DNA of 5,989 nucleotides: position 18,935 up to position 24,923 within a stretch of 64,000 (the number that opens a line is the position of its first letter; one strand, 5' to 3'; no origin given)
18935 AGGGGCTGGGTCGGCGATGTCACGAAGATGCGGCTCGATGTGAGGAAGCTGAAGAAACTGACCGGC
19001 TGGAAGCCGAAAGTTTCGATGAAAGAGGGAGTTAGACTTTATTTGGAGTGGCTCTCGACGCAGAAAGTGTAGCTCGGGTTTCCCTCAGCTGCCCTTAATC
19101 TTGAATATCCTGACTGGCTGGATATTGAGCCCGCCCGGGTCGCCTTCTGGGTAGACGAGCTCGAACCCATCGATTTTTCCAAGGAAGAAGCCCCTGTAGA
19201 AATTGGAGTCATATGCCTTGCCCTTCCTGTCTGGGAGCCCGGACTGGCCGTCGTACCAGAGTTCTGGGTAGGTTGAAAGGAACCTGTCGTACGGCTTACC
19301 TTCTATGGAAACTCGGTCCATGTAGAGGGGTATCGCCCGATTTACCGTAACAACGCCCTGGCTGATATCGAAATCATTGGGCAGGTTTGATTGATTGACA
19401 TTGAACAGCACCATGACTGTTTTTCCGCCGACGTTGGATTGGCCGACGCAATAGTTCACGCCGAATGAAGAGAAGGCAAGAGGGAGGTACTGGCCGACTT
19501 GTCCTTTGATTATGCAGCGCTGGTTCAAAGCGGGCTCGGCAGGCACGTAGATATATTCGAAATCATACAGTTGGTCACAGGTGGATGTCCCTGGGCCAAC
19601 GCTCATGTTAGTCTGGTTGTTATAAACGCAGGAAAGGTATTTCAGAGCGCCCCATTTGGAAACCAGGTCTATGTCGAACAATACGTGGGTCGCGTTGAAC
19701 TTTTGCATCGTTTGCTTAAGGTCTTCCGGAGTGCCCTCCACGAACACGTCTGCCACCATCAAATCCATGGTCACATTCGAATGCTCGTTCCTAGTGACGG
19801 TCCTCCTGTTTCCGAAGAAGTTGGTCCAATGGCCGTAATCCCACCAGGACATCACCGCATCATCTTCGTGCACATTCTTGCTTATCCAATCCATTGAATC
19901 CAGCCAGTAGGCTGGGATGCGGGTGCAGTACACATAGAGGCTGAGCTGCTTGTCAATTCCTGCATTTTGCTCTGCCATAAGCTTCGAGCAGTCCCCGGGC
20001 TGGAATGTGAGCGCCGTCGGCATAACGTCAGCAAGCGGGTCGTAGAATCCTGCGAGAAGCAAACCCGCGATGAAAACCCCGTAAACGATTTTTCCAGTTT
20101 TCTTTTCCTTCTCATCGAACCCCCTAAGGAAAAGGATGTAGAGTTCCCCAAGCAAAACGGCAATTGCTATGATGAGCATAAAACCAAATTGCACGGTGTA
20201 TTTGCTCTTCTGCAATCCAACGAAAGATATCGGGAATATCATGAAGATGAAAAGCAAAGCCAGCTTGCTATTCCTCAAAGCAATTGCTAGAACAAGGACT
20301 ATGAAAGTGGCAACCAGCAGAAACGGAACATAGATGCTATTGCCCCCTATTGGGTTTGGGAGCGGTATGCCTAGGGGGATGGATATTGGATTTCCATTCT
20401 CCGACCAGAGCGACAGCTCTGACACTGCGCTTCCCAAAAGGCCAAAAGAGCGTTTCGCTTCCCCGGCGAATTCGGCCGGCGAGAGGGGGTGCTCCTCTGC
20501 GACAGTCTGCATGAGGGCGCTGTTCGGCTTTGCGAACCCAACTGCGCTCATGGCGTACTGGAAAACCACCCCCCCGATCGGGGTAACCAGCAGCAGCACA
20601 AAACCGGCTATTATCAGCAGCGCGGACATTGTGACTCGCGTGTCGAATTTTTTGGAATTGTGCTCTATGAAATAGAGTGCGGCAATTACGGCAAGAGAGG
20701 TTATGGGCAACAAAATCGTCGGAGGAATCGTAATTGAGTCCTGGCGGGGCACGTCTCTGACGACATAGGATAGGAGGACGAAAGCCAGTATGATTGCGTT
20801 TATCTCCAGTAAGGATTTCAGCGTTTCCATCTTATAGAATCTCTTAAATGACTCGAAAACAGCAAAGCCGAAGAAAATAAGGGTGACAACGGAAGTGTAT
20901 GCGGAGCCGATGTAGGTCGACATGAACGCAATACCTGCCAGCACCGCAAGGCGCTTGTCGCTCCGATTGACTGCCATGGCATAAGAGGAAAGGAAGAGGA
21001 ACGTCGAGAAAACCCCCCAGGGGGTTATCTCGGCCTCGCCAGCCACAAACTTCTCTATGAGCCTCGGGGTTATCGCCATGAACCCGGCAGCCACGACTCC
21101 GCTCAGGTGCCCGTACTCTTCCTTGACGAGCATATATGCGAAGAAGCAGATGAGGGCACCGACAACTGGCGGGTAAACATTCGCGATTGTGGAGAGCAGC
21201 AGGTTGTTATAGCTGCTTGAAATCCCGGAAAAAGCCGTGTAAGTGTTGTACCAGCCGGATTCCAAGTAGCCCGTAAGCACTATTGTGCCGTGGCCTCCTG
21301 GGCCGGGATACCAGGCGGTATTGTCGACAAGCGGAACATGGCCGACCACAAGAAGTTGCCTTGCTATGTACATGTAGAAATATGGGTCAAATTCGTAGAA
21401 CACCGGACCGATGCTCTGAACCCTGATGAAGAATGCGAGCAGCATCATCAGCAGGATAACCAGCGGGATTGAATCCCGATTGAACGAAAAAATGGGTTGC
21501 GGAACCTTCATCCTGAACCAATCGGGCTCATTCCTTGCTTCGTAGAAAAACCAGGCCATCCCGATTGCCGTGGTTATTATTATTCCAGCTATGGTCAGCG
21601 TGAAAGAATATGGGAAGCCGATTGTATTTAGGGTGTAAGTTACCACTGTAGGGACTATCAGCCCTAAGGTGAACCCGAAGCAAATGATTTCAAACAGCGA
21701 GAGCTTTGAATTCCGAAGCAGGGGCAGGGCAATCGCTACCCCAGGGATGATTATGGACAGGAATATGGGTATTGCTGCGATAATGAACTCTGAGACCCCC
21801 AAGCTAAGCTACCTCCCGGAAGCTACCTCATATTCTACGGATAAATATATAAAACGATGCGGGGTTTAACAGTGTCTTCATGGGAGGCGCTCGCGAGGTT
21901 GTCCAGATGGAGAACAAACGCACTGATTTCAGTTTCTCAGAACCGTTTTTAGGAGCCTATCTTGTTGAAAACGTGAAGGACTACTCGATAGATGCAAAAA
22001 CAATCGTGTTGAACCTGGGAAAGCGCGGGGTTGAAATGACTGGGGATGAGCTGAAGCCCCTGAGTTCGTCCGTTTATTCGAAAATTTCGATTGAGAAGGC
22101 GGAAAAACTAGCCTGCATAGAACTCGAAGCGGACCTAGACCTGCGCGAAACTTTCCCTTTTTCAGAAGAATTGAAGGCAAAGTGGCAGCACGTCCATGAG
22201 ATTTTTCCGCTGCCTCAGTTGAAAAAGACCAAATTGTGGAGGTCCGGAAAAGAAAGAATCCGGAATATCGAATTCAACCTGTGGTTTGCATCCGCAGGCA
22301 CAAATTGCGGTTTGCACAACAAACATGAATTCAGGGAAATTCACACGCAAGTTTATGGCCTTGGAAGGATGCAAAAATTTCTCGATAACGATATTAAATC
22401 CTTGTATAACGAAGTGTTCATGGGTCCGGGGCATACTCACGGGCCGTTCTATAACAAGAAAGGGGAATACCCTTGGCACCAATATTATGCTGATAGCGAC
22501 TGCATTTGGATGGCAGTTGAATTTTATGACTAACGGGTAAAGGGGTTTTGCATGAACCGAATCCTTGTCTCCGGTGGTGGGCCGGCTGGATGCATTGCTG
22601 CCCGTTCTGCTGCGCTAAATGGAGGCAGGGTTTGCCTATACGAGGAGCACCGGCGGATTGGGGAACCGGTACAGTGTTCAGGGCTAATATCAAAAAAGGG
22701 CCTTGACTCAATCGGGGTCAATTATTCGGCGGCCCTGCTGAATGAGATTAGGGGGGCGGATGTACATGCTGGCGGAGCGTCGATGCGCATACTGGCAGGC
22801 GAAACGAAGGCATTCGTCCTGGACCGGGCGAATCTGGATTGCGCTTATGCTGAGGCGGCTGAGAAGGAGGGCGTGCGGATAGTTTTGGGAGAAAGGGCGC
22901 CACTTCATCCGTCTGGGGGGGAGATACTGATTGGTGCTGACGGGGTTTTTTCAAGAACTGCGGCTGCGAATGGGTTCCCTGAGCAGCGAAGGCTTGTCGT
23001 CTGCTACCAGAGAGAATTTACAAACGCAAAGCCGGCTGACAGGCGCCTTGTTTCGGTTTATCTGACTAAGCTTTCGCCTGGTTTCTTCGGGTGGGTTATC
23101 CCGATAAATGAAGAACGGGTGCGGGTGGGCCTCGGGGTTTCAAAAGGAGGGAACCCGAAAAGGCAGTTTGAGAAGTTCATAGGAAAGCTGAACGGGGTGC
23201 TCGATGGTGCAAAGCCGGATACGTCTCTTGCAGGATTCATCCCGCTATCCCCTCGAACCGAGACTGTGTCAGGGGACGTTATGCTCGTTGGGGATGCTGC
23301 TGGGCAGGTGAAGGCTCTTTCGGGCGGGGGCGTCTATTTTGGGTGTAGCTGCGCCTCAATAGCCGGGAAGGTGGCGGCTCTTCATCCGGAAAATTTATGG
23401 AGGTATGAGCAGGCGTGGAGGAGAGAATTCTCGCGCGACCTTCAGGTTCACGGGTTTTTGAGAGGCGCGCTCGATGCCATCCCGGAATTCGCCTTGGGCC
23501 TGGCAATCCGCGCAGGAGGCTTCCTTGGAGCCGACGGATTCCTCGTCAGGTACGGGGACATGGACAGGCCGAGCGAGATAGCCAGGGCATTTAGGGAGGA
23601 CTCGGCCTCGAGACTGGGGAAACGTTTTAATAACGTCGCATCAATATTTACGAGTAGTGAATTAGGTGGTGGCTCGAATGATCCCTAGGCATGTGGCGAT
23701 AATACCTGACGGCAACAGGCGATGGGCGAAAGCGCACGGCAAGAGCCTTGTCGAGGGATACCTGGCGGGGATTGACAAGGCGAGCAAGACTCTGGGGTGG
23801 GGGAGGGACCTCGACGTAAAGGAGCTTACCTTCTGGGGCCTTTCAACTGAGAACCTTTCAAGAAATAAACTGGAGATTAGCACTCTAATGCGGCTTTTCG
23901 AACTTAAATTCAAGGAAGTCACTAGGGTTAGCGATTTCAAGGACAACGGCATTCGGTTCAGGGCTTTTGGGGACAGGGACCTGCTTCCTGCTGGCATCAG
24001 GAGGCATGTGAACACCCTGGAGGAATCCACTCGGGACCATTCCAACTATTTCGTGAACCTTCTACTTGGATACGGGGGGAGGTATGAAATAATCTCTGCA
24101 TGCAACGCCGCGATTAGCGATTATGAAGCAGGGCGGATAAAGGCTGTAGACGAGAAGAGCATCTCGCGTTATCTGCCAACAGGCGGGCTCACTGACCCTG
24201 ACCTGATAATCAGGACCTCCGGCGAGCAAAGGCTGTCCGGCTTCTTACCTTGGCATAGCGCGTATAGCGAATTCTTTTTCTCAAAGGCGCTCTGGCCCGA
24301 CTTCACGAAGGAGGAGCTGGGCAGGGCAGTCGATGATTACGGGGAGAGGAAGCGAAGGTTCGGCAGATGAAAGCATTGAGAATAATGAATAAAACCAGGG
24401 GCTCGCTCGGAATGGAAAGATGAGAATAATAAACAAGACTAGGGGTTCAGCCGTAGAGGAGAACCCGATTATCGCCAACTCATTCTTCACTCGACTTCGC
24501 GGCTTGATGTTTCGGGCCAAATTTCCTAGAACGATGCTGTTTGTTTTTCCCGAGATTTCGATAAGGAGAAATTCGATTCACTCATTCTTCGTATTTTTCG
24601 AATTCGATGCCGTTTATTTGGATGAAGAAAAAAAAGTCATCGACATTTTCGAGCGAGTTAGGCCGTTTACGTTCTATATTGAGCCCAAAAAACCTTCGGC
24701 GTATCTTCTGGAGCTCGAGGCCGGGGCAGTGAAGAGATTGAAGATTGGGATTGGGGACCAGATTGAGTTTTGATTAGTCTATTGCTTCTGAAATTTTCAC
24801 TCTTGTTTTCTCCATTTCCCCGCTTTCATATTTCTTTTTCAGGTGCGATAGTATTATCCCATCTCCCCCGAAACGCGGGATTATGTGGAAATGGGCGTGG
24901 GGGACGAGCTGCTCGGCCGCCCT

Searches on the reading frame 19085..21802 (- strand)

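Call 51: search_protein_families(library=pfam, proteins=[window:19085-21802:-], max_evalue=0.001)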
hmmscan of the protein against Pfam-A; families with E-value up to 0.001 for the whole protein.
window:19085-21802:- (905 aa): 3 families
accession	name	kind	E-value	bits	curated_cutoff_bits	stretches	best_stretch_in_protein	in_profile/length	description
PF02516.20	STT3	-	1.5e-06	28.4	24.5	1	128-408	22-296/405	Oligosaccharyl transferase STT3, N-terminal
PF22627.1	AglB_core-like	-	6.5e-06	26.9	27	1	646-710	43-107/111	AglB core domain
PF21436.2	STT3-PglB_core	-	0.00015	22.7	23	1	647-687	2-42/131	STT3/PglB/AglB core domain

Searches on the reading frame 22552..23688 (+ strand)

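Call 51: search_protein_families(library=pfam, proteins=[window:22552-23688:+], max_evalue=0.001)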
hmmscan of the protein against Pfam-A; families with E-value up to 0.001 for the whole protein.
window:22552-23688:+ (378 aa): 5 families
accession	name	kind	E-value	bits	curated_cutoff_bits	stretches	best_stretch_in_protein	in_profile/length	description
PF22578.2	GGR_cat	-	9.1e-07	29.1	27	1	150-211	4-69/88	Geranylgeranyl reductase catalytic domain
PF12831.13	FAD_oxidored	-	5.1e-06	26.5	27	1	4-114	2-109/416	FAD dependent oxidoreductase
PF01266.30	DAO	-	1.3e-05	25.3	27.9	0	4-37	2-35/353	FAD dependent oxidoreductase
PF03486.20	HI0933_like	-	5.7e-05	23.1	50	1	3-44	2-43/244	HI0933-like protein Rossmann domain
PF13450.12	NAD_binding_8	-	0.00026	21.6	21.9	0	8-37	3-32/68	NAD(P)-binding Rossmann-like domain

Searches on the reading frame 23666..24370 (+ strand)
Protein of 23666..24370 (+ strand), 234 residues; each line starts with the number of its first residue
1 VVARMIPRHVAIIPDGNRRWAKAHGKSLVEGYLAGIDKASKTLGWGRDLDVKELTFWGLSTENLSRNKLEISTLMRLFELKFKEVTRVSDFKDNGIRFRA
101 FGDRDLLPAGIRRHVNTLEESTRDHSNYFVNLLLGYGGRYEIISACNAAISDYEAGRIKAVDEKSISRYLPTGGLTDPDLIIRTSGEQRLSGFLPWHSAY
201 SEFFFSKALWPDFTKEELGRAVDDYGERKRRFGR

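Call 51: search_protein_families(library=pfam, proteins=[window:23666-24370:+], max_evalue=0.001)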
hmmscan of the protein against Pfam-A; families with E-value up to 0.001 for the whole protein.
window:23666-24370:+ (234 aa): 1 family
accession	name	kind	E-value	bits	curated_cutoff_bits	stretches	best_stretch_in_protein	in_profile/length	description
PF01255.24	Prenyltransf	-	1.6e-68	230.9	27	1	13-233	1-219/219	Putative undecaprenyl diphosphate synthase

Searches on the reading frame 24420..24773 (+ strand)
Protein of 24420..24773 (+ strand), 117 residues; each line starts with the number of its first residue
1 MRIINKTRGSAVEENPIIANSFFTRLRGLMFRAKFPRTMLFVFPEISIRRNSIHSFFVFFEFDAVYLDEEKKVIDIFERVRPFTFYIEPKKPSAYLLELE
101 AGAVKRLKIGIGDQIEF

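Call 23: search_protein_families(library=ncbifam, proteins=[window:24420-24773:+], max_evalue=0.01)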
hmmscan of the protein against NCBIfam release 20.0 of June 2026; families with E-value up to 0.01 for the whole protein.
window:24420-24773:+ (117 aa): 1 family
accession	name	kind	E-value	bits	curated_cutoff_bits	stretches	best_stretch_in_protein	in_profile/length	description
NF002996.0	PRK03760.1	equivalog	1.5e-26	92.7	146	1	2-117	3-116/121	hypothetical protein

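Call 51: search_protein_families(library=pfam, proteins=[window:24420-24773:+], max_evalue=0.001)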
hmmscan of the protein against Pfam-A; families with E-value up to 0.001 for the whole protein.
window:24420-24773:+ (117 aa): 1 family
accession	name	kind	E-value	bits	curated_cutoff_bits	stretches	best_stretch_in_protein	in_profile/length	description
PF02643.20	DUF192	-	1.4e-17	64.1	27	1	18-117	5-96/96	Uncharacterized ACR, COG1430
